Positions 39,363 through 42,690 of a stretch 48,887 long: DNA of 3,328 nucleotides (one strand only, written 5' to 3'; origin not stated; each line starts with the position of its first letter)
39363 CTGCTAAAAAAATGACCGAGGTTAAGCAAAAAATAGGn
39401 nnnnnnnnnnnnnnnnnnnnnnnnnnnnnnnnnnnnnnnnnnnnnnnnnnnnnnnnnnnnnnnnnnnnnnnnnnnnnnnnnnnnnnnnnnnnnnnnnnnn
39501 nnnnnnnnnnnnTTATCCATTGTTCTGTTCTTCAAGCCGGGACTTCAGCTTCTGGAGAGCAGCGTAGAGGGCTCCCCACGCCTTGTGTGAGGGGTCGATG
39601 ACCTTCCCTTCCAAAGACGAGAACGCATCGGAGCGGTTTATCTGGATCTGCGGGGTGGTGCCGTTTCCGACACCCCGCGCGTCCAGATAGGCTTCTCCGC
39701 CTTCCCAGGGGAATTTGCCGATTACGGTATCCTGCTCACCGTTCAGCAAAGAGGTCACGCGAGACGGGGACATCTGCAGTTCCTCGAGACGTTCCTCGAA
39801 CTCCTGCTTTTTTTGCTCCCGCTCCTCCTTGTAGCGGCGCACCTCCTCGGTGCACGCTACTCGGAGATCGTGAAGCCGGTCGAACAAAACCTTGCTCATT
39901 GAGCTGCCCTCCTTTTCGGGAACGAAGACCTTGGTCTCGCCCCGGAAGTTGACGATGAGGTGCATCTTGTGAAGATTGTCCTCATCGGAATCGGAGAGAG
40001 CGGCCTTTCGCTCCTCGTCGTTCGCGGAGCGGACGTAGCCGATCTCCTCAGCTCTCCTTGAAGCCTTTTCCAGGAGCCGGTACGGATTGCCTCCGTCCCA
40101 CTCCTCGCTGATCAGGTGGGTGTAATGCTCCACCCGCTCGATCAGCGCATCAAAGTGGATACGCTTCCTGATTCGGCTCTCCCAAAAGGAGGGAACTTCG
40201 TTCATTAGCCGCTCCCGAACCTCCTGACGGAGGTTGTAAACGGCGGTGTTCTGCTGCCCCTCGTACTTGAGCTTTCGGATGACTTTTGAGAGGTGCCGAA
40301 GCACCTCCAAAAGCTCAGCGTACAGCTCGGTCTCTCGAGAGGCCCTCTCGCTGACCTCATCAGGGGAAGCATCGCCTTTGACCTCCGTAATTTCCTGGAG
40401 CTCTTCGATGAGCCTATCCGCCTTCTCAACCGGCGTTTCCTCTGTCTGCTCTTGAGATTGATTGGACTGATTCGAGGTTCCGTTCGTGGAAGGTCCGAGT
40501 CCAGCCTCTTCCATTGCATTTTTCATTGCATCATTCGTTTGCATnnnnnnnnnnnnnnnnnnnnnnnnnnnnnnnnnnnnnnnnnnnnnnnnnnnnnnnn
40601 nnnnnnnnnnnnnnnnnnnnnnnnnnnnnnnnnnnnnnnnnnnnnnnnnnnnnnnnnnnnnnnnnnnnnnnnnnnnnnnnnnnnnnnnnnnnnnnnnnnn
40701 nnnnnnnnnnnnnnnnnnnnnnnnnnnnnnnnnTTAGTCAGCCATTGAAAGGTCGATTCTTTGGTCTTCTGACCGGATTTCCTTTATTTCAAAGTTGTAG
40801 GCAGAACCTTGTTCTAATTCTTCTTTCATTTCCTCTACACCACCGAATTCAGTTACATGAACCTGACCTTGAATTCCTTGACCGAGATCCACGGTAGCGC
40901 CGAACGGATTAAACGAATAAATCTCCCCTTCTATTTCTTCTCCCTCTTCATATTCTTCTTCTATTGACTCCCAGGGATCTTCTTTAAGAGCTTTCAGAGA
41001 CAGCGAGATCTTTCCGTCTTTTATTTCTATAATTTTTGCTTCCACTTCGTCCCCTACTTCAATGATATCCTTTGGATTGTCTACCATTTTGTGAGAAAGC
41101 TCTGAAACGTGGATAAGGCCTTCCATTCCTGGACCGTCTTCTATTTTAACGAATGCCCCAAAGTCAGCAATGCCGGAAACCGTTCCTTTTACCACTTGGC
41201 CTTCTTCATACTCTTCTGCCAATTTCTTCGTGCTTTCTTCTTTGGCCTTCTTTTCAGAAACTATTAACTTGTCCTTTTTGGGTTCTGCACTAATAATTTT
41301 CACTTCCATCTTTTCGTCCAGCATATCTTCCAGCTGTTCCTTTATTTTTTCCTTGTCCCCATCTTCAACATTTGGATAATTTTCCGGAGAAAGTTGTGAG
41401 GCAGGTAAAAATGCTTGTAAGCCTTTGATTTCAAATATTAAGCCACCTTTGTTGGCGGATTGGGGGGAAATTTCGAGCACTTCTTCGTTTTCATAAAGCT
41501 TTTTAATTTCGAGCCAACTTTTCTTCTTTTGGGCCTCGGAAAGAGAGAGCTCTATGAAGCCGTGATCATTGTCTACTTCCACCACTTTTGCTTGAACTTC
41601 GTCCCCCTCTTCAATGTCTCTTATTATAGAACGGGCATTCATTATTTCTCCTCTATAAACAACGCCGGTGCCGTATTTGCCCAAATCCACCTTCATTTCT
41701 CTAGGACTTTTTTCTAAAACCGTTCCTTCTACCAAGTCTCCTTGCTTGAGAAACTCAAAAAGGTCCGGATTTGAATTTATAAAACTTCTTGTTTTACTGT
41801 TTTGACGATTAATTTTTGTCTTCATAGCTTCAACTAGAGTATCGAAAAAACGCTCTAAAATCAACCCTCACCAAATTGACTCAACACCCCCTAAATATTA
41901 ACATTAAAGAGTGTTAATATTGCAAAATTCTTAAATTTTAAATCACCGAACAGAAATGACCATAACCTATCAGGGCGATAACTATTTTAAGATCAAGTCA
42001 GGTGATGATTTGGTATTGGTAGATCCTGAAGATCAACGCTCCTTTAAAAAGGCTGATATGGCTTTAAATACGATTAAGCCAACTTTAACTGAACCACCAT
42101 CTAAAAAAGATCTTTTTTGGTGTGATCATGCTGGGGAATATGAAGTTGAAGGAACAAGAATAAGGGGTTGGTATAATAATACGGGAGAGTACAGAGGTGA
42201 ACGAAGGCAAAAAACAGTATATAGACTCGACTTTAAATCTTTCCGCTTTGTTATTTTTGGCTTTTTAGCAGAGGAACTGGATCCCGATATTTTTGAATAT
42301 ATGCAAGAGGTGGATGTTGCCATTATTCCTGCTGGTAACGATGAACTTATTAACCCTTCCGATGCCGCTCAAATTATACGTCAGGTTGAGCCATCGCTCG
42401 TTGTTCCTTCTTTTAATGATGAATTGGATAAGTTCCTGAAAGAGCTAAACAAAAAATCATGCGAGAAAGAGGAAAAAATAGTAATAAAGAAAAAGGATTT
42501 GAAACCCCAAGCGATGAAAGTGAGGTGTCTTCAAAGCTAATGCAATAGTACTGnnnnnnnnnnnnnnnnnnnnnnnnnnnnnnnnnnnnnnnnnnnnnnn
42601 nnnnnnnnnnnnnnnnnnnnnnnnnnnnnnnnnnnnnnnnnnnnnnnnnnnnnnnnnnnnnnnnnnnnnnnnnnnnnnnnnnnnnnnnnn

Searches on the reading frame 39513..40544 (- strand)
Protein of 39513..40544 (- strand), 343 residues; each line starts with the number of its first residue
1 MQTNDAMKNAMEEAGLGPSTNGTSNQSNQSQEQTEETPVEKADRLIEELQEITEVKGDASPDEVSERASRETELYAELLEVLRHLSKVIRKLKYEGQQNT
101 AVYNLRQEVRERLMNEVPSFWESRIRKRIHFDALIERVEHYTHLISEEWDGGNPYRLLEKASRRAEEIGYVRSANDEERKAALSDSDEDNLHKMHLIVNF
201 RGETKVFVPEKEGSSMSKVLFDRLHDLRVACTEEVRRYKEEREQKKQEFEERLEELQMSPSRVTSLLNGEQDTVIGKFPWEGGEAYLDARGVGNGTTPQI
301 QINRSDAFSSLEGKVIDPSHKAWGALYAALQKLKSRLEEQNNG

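Call 11: search_protein_families(library=pfam, proteins=[window:39513-40544:-], max_evalue=0.0001)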
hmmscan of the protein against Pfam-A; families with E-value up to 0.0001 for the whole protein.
window:39513-40544:- (343 aa): 0 families

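Call 63: search_protein_families(library=pfam, proteins=[window:39513-40544:-], max_evalue=1)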
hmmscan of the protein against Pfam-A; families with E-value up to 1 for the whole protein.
window:39513-40544:- (343 aa): 4 families
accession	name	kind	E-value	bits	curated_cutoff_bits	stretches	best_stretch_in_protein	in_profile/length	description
PF04912.19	Dynamitin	-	0.00072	19.4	31.8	1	25-120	79-177/396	Dynamitin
PF18199.6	Dynein_C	-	0.023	14.4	25.7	1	16-147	14-150/309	Dynein heavy chain C-terminal domain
PF12572.13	DUF3752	-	0.22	12.4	23.7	1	24-77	26-80/151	Protein of unknown function (DUF3752)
PF24715.1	YxiF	-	0.46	11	25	0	204-276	14-86/140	YxiF protein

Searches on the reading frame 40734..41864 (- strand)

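Call 11: search_protein_families(library=pfam, proteins=[window:40734-41864:-], max_evalue=0.0001)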
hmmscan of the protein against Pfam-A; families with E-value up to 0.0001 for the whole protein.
window:40734-41864:- (376 aa): 3 families
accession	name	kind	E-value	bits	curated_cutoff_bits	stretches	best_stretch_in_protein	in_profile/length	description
PF00575.29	S1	-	5.1e-43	145.8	22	3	219-290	2-73/74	S1 RNA binding domain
PF23459.1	S1_RRP5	-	1.3e-09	38.9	27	0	219-288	1-68/72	RRP5 S1 domain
PF21710.3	Spt6_S1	-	9.1e-07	29.5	27.5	0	77-111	55-89/91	Spt6, S1/OB domain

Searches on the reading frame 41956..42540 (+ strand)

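Call 11: search_protein_families(library=pfam, proteins=[window:41956-42540:+], max_evalue=0.0001)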
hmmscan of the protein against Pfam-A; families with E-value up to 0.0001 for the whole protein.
window:41956-42540:+ (194 aa): 1 family
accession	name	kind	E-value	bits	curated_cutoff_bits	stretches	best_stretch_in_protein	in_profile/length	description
PF13483.12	Lactamase_B_3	-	1.2e-14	55.1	24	1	2-151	1-158/160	Beta-lactamase superfamily domain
